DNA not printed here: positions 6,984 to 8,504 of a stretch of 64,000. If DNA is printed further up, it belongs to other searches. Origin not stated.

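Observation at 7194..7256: Collagen-like Gly-X-Y heptad repeat right after the lipobox of a surface multiheme cytochrome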

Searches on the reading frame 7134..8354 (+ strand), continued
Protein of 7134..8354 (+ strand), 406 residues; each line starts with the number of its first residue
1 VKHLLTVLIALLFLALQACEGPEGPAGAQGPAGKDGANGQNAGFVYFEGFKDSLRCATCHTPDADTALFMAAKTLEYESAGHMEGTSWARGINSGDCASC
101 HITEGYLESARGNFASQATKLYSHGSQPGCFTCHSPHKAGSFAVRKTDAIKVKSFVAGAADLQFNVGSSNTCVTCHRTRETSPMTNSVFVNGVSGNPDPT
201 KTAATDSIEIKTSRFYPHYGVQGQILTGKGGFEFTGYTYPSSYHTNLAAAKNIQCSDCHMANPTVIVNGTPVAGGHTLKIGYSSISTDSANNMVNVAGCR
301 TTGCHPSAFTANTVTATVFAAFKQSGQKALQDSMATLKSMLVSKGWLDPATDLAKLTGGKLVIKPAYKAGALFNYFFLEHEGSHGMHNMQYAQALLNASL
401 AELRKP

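Call 65: search_protein_representatives(protein=window:7257-8351:+)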
Query: 365 residues. Proteins with E-value up to 0.001 (for the whole library): 830; up to 1e-10: 341; up to 1e-30: 26. The best 150 are listed.
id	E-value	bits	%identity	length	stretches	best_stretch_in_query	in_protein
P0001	6.1e-223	755.7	90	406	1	1-365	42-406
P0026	4.1e-86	305.7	48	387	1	1-364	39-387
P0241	4.6e-81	289.1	90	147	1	219-365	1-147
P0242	9.5e-81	288.1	47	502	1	1-364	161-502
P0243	8.0e-78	278.4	46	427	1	1-364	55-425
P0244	2.3e-70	253.9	42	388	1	4-365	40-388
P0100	4.9e-70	252.8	45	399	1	5-365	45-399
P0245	9.7e-65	235.4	44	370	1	2-362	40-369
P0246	4.7e-61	223.3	45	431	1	1-364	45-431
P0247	3.4e-59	217.2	44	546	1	2-364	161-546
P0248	1.9e-57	211.4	42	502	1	2-363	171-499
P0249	1.0e-43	166.2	41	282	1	84-365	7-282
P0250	1.9e-43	165.4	45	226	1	122-365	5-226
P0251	2.7e-42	161.6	45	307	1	4-214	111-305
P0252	2.0e-40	155.4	41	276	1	6-244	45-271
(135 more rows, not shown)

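Call 68: list_cluster_members(proteins=[P0001, P0018, P0010, P0024, P0088, P0044, P0076, P0119, P0035, P0050])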
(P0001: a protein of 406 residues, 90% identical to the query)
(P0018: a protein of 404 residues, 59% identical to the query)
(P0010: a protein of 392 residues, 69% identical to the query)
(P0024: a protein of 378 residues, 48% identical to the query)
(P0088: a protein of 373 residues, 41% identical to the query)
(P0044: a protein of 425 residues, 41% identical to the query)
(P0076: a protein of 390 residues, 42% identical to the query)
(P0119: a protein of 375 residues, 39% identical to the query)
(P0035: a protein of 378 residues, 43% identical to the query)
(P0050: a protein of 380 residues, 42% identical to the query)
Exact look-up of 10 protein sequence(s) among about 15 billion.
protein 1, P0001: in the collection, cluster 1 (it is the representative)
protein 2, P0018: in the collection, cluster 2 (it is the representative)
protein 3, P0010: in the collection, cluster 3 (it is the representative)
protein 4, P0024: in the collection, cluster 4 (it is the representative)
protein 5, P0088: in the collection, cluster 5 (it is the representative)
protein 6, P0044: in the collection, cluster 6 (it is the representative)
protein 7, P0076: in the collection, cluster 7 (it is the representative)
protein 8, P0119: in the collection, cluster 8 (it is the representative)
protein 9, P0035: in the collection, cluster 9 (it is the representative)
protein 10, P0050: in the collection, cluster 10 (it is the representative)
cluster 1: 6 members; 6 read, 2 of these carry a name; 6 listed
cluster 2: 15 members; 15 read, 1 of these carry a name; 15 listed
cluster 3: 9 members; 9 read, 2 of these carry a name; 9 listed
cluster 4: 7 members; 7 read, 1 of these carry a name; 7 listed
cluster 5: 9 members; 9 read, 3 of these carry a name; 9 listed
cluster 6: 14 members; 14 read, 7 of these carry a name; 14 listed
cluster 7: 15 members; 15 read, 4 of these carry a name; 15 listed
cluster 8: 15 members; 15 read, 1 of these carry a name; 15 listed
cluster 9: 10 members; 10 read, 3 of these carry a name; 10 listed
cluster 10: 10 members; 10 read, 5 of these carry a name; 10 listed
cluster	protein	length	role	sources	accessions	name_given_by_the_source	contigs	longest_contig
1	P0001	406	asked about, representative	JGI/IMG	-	hypothetical protein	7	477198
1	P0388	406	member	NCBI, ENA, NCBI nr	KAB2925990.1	MAG: hypothetical protein F9K22_01490 [Bacteroidetes bacterium] | MAG: hypothetical protein F9K22_01490 [Bacteroidota bacterium]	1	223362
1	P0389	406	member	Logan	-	-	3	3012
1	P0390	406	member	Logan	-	-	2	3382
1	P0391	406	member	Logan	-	-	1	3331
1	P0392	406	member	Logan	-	-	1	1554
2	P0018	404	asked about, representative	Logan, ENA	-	-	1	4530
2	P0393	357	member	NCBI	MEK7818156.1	MAG: hypothetical protein AAB255_00005, partial [Bacteroidota bacterium]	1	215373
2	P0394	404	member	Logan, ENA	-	-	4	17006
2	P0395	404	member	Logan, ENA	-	-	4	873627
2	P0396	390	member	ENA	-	-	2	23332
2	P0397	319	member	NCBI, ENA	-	-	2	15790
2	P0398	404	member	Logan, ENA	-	-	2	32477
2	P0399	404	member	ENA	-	-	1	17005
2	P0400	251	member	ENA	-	-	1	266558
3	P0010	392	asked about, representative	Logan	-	-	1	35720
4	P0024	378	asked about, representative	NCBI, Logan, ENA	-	-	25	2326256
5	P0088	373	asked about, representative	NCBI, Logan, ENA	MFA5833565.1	MAG: ammonia-forming cytochrome c nitrite reductase subunit c552 [Bacteroidota bacterium]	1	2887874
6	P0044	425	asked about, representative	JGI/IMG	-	hypothetical protein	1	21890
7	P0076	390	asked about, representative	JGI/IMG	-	hypothetical protein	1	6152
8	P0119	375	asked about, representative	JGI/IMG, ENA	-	-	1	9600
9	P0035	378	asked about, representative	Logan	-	-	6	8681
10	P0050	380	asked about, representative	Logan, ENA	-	-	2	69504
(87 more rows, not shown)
